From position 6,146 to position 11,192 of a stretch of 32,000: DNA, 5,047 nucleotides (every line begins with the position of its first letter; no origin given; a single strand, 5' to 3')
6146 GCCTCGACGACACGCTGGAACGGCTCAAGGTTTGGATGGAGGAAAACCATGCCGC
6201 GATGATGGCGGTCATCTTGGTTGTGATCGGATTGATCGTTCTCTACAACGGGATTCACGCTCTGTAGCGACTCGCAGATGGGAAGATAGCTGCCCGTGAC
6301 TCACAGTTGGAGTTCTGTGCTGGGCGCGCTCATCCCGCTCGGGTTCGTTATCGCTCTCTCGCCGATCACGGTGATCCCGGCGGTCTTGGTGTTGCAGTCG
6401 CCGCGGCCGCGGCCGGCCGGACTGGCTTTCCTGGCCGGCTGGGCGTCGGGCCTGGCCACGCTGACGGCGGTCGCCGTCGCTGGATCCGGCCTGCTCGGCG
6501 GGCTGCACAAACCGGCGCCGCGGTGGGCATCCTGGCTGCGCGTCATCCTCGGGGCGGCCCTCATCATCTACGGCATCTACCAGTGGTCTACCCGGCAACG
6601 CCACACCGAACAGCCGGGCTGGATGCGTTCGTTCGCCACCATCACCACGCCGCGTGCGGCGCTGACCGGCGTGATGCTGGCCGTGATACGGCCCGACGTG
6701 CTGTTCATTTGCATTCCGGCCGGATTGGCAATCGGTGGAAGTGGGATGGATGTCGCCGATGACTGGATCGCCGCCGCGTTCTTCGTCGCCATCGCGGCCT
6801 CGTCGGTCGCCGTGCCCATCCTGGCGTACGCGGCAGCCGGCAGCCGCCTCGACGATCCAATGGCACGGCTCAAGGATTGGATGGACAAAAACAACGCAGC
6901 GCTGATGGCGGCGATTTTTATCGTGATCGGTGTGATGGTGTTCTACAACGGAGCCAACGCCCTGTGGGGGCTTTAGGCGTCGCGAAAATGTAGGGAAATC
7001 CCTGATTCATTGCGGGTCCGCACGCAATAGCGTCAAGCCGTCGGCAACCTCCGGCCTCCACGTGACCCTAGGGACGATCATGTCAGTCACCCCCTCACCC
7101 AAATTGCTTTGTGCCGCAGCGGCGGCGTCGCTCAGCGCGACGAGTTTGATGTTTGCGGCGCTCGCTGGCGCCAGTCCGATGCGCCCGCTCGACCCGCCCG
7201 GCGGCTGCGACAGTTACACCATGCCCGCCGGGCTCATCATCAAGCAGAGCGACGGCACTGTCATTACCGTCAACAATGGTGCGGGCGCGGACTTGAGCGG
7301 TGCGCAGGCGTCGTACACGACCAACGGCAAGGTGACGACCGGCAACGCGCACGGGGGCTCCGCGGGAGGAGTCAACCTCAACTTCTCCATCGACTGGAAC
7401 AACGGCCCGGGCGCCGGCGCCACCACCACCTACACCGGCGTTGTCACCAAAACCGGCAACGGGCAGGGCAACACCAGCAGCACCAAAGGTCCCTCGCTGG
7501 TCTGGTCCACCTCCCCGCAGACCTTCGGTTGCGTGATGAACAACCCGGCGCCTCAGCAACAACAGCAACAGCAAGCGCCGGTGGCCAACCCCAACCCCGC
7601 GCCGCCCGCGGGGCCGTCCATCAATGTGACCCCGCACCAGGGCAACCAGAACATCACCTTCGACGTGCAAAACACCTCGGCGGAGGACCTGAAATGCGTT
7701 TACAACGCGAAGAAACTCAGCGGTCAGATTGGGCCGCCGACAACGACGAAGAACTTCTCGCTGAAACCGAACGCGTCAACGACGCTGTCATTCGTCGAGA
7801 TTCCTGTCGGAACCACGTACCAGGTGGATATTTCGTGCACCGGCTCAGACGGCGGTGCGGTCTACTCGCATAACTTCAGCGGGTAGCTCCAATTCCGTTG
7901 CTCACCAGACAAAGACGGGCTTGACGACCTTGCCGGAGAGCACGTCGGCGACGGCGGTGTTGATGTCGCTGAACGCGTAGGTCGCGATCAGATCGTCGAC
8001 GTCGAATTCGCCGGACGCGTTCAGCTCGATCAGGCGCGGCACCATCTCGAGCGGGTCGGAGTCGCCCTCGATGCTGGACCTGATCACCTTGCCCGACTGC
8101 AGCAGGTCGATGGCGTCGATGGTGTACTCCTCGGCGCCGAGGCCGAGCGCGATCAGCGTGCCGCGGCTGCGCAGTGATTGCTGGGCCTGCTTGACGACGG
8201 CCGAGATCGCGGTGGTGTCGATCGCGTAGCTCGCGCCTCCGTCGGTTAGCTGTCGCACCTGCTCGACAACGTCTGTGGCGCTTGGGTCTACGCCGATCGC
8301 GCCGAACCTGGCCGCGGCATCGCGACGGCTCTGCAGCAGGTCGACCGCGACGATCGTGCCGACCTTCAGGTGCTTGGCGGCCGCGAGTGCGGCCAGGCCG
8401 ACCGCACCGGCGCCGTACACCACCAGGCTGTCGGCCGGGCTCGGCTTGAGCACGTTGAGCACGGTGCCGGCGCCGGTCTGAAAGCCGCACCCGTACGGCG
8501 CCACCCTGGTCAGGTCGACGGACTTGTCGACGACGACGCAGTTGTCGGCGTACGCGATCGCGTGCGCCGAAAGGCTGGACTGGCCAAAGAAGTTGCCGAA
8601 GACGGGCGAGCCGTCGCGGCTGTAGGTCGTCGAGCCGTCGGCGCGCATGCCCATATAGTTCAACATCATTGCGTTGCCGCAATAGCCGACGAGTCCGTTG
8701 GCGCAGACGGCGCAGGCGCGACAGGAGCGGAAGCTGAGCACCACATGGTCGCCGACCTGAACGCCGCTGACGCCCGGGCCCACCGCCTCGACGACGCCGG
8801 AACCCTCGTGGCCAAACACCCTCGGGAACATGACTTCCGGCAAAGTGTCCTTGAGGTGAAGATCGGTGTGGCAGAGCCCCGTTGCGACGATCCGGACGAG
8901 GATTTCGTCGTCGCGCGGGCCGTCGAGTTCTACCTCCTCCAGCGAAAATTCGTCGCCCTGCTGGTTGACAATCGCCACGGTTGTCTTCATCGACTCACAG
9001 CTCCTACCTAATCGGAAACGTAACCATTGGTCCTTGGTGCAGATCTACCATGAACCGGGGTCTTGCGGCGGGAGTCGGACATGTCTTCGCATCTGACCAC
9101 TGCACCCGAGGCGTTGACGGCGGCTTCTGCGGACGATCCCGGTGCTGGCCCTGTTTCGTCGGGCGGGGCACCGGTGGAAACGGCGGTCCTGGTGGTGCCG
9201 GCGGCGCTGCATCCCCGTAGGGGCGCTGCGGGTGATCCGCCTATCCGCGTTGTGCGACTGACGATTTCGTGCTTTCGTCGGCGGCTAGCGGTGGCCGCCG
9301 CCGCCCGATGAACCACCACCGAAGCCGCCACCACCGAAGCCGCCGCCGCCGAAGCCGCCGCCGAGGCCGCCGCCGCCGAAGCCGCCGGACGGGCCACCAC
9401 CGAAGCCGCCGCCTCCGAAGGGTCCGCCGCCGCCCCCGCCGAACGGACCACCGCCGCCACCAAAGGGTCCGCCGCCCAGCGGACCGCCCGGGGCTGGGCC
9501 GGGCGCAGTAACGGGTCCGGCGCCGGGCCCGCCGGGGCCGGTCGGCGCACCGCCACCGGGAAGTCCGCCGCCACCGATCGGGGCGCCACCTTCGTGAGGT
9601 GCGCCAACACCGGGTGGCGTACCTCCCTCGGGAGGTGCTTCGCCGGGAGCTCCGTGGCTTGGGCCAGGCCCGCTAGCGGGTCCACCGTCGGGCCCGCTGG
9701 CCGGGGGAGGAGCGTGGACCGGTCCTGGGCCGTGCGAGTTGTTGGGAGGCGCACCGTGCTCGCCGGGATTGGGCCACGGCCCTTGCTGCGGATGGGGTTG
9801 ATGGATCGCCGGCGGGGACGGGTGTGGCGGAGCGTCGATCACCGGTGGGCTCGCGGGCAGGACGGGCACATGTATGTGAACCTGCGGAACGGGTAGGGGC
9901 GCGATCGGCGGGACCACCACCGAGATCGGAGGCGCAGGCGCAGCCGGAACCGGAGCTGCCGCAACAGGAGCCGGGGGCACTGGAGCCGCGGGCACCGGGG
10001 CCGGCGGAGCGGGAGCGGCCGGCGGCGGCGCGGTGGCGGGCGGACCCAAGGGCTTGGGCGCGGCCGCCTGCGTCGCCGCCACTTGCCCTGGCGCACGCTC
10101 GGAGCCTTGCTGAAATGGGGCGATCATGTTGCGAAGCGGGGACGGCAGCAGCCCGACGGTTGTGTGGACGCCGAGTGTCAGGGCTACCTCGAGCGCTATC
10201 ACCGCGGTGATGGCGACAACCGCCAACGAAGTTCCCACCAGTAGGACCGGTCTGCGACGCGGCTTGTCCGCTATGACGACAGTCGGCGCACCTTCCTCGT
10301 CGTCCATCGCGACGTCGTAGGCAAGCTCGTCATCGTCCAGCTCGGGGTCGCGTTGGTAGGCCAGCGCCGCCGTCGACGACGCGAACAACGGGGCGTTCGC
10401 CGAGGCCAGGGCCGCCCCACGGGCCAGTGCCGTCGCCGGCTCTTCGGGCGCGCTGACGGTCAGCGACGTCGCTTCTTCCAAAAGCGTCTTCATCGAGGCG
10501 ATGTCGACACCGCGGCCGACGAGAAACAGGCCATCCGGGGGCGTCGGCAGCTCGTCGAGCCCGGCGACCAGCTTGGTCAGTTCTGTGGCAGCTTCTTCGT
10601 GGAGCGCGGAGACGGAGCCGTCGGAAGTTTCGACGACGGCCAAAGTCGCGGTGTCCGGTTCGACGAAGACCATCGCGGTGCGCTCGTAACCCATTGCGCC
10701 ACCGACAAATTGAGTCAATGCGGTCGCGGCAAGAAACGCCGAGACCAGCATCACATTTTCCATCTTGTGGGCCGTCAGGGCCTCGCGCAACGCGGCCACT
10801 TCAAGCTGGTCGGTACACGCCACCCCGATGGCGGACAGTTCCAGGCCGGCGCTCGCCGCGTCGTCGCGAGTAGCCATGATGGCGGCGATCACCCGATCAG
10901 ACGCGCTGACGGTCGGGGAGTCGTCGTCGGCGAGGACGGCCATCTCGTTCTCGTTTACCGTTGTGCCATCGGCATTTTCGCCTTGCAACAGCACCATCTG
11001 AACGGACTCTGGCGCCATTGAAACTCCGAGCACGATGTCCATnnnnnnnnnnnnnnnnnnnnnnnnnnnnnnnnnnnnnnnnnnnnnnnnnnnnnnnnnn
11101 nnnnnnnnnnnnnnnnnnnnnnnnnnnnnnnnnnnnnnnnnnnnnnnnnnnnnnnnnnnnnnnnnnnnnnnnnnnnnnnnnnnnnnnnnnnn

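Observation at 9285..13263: Tandem paralogs: degenerate actin/Hsp70-fold N-domain, one TM helix and a 270-400 aa Pro/Gly low-complexity tail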

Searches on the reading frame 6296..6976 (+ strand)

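Call 23: search_protein_families(library=pfam, proteins=[window:6296-6976:+], max_evalue=0.001)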
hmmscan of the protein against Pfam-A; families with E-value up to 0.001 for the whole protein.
window:6296-6976:+ (226 aa): 1 family
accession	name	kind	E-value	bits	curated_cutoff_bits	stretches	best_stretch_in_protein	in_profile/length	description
PF11139.14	SfLAP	-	3.2e-62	210.2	35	1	12-220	1-212/213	Sap, sulfolipid-1-addressing protein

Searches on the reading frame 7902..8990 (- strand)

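Call 23: search_protein_families(library=pfam, proteins=[window:7902-8990:-], max_evalue=0.001)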
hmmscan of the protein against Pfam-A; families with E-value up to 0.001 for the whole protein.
window:7902-8990:- (362 aa): 2 families
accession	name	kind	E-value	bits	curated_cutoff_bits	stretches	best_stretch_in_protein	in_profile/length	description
PF08240.17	ADH_N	-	1.7e-21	76.8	23.5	1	27-119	2-86/104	Alcohol dehydrogenase GroES-like domain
PF00107.32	ADH_zinc_N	-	8.1e-20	71.5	31.8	1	196-317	1-120/129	Zinc-binding dehydrogenase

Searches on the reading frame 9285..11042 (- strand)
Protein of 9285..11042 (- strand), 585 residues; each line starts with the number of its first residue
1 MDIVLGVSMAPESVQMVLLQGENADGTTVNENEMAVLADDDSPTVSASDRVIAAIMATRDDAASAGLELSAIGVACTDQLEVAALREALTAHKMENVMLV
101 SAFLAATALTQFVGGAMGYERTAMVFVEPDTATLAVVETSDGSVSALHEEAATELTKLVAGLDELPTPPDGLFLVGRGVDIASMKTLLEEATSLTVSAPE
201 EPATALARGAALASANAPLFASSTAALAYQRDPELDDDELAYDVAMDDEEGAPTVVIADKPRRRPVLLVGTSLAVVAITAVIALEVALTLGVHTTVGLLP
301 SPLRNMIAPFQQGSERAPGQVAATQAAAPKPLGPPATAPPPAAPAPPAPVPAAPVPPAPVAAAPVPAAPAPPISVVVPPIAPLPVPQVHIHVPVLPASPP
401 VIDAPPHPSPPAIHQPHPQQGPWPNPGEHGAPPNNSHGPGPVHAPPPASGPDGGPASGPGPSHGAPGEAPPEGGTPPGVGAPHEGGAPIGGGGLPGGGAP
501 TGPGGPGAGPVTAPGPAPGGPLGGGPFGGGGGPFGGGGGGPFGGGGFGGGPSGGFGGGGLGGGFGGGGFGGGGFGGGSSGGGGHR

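Call 3: search_protein_families(library=pfam, proteins=[window:9285-11042:-], max_evalue=1)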
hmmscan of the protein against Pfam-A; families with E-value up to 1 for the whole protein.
window:9285-11042:- (585 aa): 2 families
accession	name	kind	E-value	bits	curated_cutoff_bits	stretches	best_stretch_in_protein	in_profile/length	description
PF23717.1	DUF7159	-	6.2e-14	52.6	27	1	2-218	1-198/206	Family of unknown function (DUF7159)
PF06723.19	MreB_Mbl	-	0.073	12.3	27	1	170-214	275-319/327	MreB/Mbl protein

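Call 4: search_protein_families(library=ncbifam, proteins=[window:9285-11042:-], max_evalue=1)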
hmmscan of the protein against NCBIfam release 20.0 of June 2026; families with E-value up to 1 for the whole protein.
window:9285-11042:- (585 aa): 0 families

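Call 12: find_encoding_contigs(protein=window:9285-11042:-, flank=10000, max_places=4)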
Protein window:9285-11042:- (585 aa): no gene with exactly this product is on record in the collection.

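Call 85: predict_structure(alignment_id=A4)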
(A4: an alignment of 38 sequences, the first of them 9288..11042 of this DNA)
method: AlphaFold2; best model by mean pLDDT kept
length: 585 residues; sequences in the alignment: 38
mean_pLDDT: 64.2   pTM: 0.50
mean pLDDT of the five models: 64.2, 63.2, 62.8, 59.8, 59.2
residues with pLDDT >= 90: 173; 70-90: 45; 50-70: 138; < 50: 229
segments of 3 or more residues with pLDDT < 50: 232-256, 261-268, 291-341, 387-395, 415-420, 427-429, 455-458, 489-493, 495-499, 510-515, 522-525, 527-532, 534-585
pLDDT, mean of each block of 10 residues (from residue 1): 90 90 74 73 75 93 91 92 92 92 95 96 97 96 94 95 95 95 96 96 94 81 51 46 42 43 45 66 71 35 36 38 40 42 52 55 59 60 53 51 64 49 48 51 54 48 50 57 50 46 50 48 45 38 39 38 41 39 44
secondary structure, 60 per line:
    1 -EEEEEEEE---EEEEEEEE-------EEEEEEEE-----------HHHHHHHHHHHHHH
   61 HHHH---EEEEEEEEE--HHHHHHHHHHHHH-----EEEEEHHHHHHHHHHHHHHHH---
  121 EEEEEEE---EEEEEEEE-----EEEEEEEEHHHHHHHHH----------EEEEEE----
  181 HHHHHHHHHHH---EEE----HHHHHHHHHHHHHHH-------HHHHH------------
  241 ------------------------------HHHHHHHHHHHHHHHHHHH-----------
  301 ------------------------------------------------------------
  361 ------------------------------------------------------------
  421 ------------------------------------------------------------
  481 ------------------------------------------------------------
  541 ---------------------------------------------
elements in order: E2-9 E13-20 E28-35 H47-64 E68-76 H79-91 E97-101 H102-117 E121-127 E131-138 E144-151 H152-160 E171-176 H181-191 E195-197 H202-216 H224-228 H271-289
